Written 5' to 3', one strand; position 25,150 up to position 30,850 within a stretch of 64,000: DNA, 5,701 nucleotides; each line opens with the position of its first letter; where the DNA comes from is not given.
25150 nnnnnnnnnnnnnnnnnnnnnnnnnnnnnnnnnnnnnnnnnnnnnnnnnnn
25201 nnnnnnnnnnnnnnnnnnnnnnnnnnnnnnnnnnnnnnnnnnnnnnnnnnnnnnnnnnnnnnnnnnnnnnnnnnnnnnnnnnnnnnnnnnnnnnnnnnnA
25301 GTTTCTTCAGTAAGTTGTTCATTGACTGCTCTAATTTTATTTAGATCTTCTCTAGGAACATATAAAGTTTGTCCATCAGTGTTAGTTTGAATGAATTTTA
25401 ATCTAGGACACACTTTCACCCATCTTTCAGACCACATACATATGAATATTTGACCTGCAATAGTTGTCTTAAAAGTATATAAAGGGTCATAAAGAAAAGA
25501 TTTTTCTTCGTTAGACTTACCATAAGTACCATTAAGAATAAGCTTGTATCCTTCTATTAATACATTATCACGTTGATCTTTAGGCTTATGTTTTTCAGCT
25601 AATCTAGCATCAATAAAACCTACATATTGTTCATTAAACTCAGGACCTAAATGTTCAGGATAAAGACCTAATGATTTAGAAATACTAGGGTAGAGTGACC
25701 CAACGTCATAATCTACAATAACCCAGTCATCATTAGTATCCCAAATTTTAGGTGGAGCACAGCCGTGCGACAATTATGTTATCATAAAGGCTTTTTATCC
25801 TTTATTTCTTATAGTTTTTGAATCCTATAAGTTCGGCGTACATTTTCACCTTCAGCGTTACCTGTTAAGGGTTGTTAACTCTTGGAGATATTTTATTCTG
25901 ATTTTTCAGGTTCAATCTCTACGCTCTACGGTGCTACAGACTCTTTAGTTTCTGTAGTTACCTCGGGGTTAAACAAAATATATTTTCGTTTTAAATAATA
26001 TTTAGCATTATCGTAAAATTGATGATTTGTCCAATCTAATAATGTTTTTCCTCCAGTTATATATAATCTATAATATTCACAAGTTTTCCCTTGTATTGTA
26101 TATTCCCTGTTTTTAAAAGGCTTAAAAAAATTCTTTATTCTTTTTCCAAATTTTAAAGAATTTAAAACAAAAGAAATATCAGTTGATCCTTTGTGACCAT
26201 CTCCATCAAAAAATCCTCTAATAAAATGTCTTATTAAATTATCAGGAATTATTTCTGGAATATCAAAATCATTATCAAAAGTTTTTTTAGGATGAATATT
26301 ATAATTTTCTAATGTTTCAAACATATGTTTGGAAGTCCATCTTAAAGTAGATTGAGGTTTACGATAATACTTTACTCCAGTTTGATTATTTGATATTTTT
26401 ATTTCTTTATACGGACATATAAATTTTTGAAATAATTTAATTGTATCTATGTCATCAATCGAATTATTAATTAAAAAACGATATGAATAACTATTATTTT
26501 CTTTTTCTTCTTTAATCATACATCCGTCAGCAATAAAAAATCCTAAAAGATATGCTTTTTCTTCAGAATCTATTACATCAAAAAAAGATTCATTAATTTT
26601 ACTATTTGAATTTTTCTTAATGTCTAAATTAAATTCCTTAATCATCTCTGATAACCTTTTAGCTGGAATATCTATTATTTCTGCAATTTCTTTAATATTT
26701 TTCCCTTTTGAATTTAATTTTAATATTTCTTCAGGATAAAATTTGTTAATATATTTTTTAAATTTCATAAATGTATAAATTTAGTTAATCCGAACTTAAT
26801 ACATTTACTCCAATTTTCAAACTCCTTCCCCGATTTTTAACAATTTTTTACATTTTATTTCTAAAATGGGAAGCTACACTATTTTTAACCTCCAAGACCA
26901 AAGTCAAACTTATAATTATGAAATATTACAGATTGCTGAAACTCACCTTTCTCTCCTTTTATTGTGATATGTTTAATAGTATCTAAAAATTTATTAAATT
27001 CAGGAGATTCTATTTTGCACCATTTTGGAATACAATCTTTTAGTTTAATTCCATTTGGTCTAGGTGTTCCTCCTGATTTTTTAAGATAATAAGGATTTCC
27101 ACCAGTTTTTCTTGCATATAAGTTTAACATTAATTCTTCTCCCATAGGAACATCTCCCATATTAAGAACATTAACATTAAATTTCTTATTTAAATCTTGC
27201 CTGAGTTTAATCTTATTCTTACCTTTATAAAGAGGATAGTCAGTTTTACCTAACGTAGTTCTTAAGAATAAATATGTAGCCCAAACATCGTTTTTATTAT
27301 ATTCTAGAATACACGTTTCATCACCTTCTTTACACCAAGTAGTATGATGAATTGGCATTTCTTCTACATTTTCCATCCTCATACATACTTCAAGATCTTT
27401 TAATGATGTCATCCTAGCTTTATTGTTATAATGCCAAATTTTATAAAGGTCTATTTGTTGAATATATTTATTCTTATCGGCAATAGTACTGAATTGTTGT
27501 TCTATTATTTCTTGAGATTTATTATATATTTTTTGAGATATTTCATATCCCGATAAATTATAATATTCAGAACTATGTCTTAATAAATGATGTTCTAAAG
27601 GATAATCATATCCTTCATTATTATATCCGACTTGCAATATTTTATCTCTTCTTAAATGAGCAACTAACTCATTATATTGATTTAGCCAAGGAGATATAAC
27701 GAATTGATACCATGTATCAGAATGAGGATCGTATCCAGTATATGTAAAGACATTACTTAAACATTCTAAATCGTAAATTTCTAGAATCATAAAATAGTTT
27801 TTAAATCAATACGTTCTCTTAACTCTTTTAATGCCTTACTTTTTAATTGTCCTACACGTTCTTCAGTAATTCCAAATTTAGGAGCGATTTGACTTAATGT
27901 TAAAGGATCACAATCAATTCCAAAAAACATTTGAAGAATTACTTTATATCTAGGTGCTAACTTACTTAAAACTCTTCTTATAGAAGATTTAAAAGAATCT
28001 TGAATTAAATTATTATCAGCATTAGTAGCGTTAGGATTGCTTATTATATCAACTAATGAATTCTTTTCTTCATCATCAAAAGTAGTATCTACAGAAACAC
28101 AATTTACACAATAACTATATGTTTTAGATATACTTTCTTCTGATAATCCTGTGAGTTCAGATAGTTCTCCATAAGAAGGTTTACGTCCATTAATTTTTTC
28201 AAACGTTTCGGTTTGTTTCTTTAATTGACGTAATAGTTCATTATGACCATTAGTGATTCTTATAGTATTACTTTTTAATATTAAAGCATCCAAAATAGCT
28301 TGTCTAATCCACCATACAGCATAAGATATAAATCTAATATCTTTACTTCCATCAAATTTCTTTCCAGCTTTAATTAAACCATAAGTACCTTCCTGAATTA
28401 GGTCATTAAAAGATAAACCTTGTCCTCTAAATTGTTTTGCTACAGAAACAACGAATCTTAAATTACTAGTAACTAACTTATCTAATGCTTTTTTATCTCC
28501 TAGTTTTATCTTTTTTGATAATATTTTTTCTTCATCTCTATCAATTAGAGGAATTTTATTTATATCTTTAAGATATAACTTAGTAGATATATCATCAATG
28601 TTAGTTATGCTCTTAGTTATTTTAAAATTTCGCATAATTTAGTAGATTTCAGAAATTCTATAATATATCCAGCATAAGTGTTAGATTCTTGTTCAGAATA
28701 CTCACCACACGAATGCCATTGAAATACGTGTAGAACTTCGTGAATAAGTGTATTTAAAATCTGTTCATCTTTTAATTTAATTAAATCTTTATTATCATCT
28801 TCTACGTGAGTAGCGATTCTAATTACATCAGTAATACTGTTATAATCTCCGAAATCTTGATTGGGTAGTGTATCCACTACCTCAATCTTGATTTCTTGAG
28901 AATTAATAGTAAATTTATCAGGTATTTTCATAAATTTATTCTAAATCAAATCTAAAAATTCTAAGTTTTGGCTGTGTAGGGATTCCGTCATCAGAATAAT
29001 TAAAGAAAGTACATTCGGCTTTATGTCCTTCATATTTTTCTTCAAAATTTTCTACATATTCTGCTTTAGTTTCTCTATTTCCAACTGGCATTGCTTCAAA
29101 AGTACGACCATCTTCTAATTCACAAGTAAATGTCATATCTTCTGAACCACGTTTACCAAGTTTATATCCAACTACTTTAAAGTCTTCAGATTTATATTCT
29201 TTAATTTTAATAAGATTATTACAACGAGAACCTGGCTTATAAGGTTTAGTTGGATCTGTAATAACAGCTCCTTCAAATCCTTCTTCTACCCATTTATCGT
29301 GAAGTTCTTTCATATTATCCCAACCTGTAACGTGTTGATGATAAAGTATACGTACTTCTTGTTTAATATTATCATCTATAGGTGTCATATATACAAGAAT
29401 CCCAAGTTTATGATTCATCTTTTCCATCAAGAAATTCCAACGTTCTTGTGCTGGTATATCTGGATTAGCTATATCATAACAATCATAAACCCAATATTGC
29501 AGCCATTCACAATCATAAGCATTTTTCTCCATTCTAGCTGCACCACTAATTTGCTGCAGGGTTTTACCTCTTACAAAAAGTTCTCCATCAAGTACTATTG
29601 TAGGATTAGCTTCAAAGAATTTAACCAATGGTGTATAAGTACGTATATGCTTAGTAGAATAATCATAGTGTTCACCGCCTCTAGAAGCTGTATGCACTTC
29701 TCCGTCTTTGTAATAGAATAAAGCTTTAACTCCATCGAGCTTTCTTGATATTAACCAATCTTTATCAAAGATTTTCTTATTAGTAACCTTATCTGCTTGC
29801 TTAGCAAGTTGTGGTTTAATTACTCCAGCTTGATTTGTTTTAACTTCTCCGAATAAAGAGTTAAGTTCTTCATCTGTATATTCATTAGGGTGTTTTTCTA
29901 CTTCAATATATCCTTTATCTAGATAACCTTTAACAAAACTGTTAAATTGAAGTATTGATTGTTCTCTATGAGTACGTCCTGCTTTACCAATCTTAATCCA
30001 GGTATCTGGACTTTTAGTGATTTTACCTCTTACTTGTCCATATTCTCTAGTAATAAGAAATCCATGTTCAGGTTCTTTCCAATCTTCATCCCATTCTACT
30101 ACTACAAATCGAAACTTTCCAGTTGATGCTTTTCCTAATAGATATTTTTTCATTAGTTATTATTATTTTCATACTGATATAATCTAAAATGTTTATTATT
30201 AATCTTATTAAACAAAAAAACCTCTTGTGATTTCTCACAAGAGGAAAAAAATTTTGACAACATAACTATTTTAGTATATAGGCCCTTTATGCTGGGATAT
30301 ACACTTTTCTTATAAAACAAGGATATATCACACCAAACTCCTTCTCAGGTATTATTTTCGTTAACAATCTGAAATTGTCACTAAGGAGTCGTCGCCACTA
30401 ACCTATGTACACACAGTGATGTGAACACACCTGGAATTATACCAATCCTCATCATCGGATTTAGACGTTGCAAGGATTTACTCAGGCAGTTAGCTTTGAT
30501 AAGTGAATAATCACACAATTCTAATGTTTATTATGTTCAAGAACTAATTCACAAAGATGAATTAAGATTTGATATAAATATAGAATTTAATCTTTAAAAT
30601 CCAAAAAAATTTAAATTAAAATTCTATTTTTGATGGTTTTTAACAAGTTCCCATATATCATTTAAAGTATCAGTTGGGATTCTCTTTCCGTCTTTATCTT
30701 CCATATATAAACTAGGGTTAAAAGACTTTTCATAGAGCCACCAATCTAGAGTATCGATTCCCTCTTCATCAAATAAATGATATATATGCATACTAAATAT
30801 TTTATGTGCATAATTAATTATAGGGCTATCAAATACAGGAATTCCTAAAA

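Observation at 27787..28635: Phage-encoded sigma-70 factor of Bacteroidota primary-sigma size, in a phage that also encodes its own giant RNAP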

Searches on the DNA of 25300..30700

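Call 76: search_rna_families(source=window, start=25300, end=30700, threshold=evalue, max_evalue=1)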
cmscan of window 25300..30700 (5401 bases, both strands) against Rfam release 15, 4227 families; matches with E-value up to 1: 0.
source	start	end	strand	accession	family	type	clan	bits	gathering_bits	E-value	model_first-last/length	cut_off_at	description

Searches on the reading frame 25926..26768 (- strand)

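Call 3: search_protein_families(library=pfam, proteins=[window:25926-26768:-], max_evalue=0.01)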
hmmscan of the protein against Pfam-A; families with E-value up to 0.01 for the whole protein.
window:25926-26768:- (280 aa): 1 family
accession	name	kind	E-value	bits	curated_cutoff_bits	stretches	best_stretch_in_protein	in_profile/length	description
PF14528.11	LAGLIDADG_3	-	4.3e-09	37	22.5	1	179-244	3-75/82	LAGLIDADG-like domain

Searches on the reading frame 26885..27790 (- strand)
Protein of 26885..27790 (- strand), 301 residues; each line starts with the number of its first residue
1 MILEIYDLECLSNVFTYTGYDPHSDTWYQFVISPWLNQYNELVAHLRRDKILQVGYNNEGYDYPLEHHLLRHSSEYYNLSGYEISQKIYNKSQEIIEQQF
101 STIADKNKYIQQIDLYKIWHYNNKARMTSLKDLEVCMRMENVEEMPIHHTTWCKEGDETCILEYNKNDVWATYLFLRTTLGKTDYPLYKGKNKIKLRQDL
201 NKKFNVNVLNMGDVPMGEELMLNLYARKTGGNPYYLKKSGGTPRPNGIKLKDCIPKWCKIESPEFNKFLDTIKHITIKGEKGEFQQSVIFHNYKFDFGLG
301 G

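Call 3: search_protein_families(library=pfam, proteins=[window:26885-27790:-], max_evalue=0.01)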
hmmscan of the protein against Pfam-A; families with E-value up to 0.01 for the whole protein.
window:26885-27790:- (301 aa): 0 families

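Call 47: search_protein_families(library=phrogs, proteins=[window:26885-27790:-], max_evalue=0.001)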
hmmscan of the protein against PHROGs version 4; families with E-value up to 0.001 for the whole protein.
window:26885-27790:- (301 aa): 1 family
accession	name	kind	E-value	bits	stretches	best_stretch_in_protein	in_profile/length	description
phrog_1252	-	DNA, RNA and nucleotide metabolism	7.6e-46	157.9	1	5-301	56-333/663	DNA polymerase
